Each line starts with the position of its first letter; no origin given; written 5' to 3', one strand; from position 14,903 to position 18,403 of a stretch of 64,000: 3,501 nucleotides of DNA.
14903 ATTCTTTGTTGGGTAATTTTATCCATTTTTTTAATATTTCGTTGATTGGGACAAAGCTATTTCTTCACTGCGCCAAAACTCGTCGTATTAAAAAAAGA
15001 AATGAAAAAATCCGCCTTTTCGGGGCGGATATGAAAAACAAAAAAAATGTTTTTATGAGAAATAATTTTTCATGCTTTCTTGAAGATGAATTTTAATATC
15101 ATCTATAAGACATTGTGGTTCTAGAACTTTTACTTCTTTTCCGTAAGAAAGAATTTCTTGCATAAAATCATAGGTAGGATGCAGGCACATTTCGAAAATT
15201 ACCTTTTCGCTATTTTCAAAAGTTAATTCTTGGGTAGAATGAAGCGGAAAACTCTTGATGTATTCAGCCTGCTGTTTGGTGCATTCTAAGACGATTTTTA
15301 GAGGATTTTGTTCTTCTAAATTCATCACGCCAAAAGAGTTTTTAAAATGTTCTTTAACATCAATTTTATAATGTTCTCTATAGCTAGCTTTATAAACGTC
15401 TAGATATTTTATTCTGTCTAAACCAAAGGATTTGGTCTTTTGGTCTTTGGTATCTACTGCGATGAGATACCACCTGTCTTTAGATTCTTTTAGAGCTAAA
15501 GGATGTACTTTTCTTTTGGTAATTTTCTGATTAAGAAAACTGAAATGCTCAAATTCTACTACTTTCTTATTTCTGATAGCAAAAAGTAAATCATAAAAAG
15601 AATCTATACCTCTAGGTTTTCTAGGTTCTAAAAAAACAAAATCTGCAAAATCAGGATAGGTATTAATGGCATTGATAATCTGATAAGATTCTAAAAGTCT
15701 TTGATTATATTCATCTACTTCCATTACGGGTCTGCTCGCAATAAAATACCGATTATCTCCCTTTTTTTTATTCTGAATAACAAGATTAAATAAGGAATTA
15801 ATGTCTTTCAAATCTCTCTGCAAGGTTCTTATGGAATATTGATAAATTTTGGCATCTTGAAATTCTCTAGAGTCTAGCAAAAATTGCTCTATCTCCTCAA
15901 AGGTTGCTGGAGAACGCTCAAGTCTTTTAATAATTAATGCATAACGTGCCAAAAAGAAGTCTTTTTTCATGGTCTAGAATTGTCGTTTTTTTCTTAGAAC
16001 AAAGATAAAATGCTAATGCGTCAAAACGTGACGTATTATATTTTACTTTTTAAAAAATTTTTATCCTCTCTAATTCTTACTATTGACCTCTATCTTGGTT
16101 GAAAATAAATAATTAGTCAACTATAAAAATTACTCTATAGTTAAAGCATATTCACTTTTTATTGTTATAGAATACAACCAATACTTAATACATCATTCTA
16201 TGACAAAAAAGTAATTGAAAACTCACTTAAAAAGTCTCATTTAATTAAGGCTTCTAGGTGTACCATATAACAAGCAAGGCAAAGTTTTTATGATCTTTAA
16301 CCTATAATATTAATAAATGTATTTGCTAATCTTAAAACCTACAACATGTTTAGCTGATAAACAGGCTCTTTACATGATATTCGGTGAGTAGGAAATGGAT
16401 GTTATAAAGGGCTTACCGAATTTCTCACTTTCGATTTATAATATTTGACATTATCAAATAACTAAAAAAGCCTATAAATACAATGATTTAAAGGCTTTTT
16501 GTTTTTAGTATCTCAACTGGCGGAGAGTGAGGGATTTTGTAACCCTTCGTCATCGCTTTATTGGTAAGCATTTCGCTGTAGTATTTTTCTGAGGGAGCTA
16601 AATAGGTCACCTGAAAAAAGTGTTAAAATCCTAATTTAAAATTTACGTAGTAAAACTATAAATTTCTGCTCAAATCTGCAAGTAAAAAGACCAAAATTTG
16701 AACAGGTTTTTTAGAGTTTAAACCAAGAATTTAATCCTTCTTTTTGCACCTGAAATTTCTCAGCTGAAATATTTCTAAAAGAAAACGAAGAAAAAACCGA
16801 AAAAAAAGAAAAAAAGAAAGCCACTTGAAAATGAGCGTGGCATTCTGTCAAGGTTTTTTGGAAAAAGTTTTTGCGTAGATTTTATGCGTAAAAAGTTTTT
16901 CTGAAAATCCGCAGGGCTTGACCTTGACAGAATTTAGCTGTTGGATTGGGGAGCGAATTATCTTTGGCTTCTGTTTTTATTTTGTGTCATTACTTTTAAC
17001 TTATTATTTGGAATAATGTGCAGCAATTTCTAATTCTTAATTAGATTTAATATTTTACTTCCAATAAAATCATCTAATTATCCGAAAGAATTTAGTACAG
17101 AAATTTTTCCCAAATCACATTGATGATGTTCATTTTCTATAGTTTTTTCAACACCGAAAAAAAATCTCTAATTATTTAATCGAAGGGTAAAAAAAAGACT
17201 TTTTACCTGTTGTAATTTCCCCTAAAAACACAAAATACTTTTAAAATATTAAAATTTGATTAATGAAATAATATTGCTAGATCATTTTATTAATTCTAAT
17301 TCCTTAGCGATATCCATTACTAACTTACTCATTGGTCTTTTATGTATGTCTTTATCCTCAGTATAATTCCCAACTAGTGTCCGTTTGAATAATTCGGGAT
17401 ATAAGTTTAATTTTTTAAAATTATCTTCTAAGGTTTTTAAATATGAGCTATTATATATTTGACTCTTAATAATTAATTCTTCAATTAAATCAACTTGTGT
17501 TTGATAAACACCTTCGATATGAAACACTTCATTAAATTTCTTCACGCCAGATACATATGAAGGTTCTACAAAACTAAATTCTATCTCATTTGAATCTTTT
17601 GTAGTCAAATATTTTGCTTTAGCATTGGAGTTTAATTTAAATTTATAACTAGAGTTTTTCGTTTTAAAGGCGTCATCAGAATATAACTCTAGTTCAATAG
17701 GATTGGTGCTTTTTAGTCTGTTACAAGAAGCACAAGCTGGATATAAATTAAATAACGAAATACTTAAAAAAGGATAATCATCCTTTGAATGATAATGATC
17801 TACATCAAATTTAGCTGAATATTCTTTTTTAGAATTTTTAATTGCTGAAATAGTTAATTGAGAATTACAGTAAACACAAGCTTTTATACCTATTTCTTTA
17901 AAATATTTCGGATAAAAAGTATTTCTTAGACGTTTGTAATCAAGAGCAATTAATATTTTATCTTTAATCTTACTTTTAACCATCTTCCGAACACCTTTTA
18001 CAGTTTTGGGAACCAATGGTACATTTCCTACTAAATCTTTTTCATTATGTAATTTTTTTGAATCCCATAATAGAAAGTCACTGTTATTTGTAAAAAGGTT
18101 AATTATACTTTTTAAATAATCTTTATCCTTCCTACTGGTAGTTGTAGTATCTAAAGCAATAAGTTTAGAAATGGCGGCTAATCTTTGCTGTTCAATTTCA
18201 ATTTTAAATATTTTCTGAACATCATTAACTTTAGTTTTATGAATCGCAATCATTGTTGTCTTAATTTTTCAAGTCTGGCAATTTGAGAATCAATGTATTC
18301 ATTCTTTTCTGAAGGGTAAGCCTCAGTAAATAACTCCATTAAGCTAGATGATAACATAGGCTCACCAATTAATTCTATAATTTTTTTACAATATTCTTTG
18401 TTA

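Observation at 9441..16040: One composite promoter six times: about 20-nt conserved box + exactly 11 nt + TAnnTTTG, in front of the WYL, M15, patatin and both fibre transcription units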

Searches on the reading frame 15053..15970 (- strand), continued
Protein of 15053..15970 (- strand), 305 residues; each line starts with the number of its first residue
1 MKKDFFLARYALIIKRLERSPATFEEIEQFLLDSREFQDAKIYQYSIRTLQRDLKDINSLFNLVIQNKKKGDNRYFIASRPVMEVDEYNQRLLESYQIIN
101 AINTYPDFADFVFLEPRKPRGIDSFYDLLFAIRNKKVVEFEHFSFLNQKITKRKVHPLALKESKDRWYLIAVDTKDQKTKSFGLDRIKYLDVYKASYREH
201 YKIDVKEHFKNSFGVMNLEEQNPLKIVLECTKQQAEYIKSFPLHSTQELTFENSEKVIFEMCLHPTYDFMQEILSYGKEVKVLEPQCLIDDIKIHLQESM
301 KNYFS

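Call 57: fold_search(model_id=the predicted structure, library=pdb)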
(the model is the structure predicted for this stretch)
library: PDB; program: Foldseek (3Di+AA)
matches with E <= 10: 1058; with E <= 0.001: 32
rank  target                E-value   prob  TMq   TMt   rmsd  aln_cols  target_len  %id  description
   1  8tp8_D                7.4e-14  1.00  0.46  0.44  10.1       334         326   18  Structure of the C. crescentus WYL-activator, DriD, bound to ssDNA and cognate DNA (released 2023-11-29)
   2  9fnd_X                4.1e-13  1.00  0.36  0.34  13.9       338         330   19  Transcriptional activator PafBC bound to mycobacterial RNA polymerase (released 2025-02-12)
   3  8tp8_B                4.9e-13  1.00  0.47  0.44  12.3       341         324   18  Structure of the C. crescentus WYL-activator, DriD, bound to ssDNA and cognate DNA (released 2023-11-29)
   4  9pfv_Q                4.9e-13  1.00  0.44  0.42  12.6       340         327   17  The cryo-EM structure of C. crescentus DriD-ssDNA-RNAP-Sigma73-CCNA_03891/CCNA_01149 promoter transcription activation (released 2026-02-25)
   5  8tp8_A                6.4e-13  1.00  0.46  0.44  10.2       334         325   18  Structure of the C. crescentus WYL-activator, DriD, bound to ssDNA and cognate DNA (released 2023-11-29)
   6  8tpk_B                8.5e-13  1.00  0.46  0.44  12.1       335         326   19  P6522 crystal form of C. crescentus DriD-ssDNA-DNA complex (released 2023-11-29)
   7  9cu3_B                1.3e-12  1.00  0.40  0.56   6.4       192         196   22  Allosteric mechanism of DriD transcription activator (released 2025-04-23)
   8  8tpk_A                2.3e-12  1.00  0.45  0.44  10.9       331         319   18  P6522 crystal form of C. crescentus DriD-ssDNA-DNA complex (released 2023-11-29)
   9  9pfq_Q                4.0e-12  1.00  0.44  0.41  12.4       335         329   17  The cryo-EM structure of C. crescentus DriD-ssDNA-RNAP-Sigma73-bapE promoter transcription activation complex (released 2026-02-25)
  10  9cu3_A                4.7e-12  1.00  0.48  0.67   6.2       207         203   22  Allosteric mechanism of DriD transcription activator (released 2025-04-23)
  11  7tzv_M                2.0e-11  1.00  0.45  0.66   5.1       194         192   23  Structure of DriD C-domain bound to 9mer ssDNA (released 2022-06-01)
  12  7tzv_A                2.6e-11  1.00  0.36  0.50   7.3       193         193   22  Structure of DriD C-domain bound to 9mer ssDNA (released 2022-06-01)
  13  6sj9_A                5.1e-11  1.00  0.37  0.20  12.1       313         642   17  Proteasome accessory factor B/C (PafBC) of Arthrobacter aurescens (released 2019-10-16)
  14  6sj9_B                1.9e-10  1.00  0.36  0.20  11.9       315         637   18  Proteasome accessory factor B/C (PafBC) of Arthrobacter aurescens (released 2019-10-16)
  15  9fnd_Y                2.3e-10  1.00  0.38  0.37  13.3       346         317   13  Transcriptional activator PafBC bound to mycobacterial RNA polymerase (released 2025-02-12)
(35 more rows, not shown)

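Call 61: search_protein_families(library=padloc, proteins=[window:15053-15970:-], max_evalue=0.001)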
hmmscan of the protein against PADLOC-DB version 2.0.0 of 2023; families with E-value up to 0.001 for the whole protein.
window:15053-15970:- (305 aa): 4 families
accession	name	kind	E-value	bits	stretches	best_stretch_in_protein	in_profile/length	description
PDLC01652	WYL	-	2.7e-28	97.3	1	125-298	20-160/162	"CAS-I,CAS-II,CAS-III,CAS-IV,CAS-V,CAS-VI; associated_signaling"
PDLC01457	WYL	-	5.2e-17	60.2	1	123-287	125-228/229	"CAS-I,CAS-II,CAS-III,CAS-IV,CAS-V,CAS-VI; associated_signaling"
PDLC01766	Cas3c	-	3.9e-10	36.6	1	116-303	128-316/1009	-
PDLC02317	AbiEii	-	6.3e-05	20.1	1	129-206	316-388/396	AbiEii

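Call 63: search_protein_families(library=pfam, proteins=[L128:1695-2129:+, L128:2129-3070:+, L128:3168-6866:+, L128:6931-8805:+, L128:8808-9656:+], max_evalue=0.01)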
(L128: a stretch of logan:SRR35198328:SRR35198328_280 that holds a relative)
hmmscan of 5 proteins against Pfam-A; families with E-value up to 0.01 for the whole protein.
L128:1695-2129:+ (144 aa): 0 families

L128:2129-3070:+ (313 aa): 0 families

L128:3168-6866:+ (1232 aa): 0 families

L128:6931-8805:+ (624 aa): 5 families
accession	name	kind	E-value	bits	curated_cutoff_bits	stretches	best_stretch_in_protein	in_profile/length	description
PF13688.12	Reprolysin_5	-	1.9e-05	25.4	27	1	471-489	142-160/196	Metallo-peptidase family M12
PF13582.12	Reprolysin_3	-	0.0001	23.3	22.4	1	430-487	75-123/123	Metallo-peptidase family M12B Reprolysin-like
PF13583.11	Reprolysin_4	-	0.00051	20.2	22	1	470-515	135-176/203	Metallo-peptidase family M12B Reprolysin-like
PF21391.3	tyr_de_CO2_C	-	0.0023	18.3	27.2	1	247-358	8-113/141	Tyrosine decarboxylase, C-terminal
PF00413.30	Peptidase_M10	-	0.0027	18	24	1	465-489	103-127/159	Matrixin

L128:8808-9656:+ (282 aa): 0 families

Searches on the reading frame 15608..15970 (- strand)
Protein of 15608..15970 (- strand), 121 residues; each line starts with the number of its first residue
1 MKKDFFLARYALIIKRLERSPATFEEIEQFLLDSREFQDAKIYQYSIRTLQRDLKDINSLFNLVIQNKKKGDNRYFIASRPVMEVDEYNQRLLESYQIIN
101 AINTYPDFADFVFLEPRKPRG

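Call 39: search_solved_structures(query=window:15608-15970:-, max_evalue=10, show_alignments=5)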
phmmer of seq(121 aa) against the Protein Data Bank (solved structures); distinct sequences matched with E-value up to 10: 5.
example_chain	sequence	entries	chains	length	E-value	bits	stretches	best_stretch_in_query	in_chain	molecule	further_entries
9ndp_k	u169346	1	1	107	0.27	14.7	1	8-73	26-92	Large ribosomal subunit protein eL38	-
28li_A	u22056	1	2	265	0.36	14.3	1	2-61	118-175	Uncharacterized conserved protein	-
9dsm_A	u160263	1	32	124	0.39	14.2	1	18-78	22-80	Sjogren's Syndrome Nuclear Autoantigen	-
9h8i_A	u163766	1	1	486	0.68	13.4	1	64-94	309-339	Endolevansase LevB1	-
6qqh_A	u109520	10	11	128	1.3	12.5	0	6-78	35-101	Phototropin-2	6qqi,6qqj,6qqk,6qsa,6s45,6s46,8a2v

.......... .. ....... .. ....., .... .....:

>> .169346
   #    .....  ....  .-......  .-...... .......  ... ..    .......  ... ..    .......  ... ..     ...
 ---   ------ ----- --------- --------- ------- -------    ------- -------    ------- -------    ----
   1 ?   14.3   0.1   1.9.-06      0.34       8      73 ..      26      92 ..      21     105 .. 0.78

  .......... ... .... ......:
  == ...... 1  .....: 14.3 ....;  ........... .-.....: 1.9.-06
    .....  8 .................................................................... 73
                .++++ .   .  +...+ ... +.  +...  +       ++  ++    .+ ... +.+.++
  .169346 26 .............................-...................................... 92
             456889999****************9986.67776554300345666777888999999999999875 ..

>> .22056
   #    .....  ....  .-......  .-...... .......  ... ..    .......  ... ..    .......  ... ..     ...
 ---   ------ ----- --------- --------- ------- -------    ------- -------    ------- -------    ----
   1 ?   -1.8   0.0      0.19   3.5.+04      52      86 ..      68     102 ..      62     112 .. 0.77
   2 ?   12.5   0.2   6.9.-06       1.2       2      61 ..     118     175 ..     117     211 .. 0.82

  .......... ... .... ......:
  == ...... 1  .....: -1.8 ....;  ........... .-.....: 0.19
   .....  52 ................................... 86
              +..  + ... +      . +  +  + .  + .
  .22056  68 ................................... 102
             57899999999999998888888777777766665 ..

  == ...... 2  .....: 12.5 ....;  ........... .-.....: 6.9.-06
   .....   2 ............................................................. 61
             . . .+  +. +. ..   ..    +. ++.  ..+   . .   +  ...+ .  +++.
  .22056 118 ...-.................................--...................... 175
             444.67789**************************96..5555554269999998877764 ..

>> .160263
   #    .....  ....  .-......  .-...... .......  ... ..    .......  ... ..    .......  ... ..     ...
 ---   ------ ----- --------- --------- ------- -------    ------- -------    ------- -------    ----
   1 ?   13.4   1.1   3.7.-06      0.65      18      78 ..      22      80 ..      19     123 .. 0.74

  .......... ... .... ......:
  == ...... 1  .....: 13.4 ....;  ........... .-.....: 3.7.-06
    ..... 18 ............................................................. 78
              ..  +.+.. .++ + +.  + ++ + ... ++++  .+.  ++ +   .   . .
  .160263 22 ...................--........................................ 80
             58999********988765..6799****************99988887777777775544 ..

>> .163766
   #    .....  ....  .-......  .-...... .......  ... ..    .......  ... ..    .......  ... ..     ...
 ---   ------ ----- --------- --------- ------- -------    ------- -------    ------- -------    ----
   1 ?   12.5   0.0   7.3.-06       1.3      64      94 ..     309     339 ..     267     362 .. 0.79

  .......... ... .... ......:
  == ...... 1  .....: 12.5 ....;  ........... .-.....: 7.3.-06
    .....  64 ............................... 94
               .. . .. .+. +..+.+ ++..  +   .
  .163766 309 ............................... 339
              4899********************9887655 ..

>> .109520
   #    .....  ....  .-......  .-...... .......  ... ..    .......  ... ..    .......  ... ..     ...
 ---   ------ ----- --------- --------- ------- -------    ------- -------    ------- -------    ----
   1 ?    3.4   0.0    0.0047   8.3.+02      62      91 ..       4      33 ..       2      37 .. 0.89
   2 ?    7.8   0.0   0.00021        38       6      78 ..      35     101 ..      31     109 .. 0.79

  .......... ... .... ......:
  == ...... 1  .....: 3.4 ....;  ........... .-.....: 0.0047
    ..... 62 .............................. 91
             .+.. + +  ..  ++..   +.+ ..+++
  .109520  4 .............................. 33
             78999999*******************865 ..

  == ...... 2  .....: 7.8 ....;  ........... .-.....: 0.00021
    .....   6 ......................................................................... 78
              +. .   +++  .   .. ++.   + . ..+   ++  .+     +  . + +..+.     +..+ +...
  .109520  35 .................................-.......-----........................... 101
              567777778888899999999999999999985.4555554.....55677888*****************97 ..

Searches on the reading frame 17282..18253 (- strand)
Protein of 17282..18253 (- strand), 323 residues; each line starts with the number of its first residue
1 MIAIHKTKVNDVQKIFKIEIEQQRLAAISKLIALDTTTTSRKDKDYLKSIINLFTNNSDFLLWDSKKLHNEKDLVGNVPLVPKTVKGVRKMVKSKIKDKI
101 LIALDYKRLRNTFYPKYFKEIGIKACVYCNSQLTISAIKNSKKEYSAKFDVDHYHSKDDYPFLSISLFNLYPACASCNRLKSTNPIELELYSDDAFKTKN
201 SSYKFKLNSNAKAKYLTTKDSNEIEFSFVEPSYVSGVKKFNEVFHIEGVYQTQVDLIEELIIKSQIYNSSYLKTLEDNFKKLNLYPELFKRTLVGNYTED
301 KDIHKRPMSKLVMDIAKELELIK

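Call 6: search_protein_families(library=pfam, proteins=[window:17282-18253:-], max_evalue=0.01)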
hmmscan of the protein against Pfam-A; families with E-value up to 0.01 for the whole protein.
window:17282-18253:- (323 aa): 1 family
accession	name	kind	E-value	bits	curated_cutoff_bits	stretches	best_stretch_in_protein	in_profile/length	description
PF01844.29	HNH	-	0.001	19.6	21.4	1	126-182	1-45/47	HNH endonuclease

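Call 61: search_protein_families(library=padloc, proteins=[window:17282-18253:-], max_evalue=0.001)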
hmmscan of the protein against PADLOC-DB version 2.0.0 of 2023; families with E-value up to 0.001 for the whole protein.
window:17282-18253:- (323 aa): 35 families (the best 25 are shown)
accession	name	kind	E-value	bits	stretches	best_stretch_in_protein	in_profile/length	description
PDLC04743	PDC-M62B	-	1.4e-46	157.7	1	1-321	1-325/328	-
PDLC04742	PDC-M62B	-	7.6e-26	89.3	1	114-322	115-334/337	-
PDLC04741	PDC-M62B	-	4.4e-24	83.6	1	117-320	175-397/401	-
PDLC04740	PDC-M62B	-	6.8e-20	69.8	1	117-318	173-378/387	-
PDLC00342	PtuB1|PtuB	-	8.9e-09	33.1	1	123-186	47-101/247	Unknown function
PDLC04252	PDC-M01B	-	2.1e-08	31.6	1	150-185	108-143/294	-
PDLC04264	PDC-M01B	-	3.2e-08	31.7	1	150-184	113-147/282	-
PDLC04256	PDC-M01B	-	1e-07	29.8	1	150-186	119-155/285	-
PDLC04255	PDC-M01B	-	1.1e-07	29.9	1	151-236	121-204/285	-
PDLC04270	PDC-M01B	-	1.2e-07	29.5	1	151-184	110-143/280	-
PDLC04248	PDC-M01B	-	5.3e-07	27.8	1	150-183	47-80/216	-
PDLC04247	PDC-M01B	-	3.3e-06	25.2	1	112-181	89-144/286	-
PDLC04266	PDC-M01B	-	4.1e-06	24.6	1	150-184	107-141/281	-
PDLC00292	PtuA1|PtuA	-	4.6e-06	23.3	1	116-184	51-121/726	AAA ATPase domain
PDLC04253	PDC-M01B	-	6e-06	23.8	1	151-184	119-152/366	-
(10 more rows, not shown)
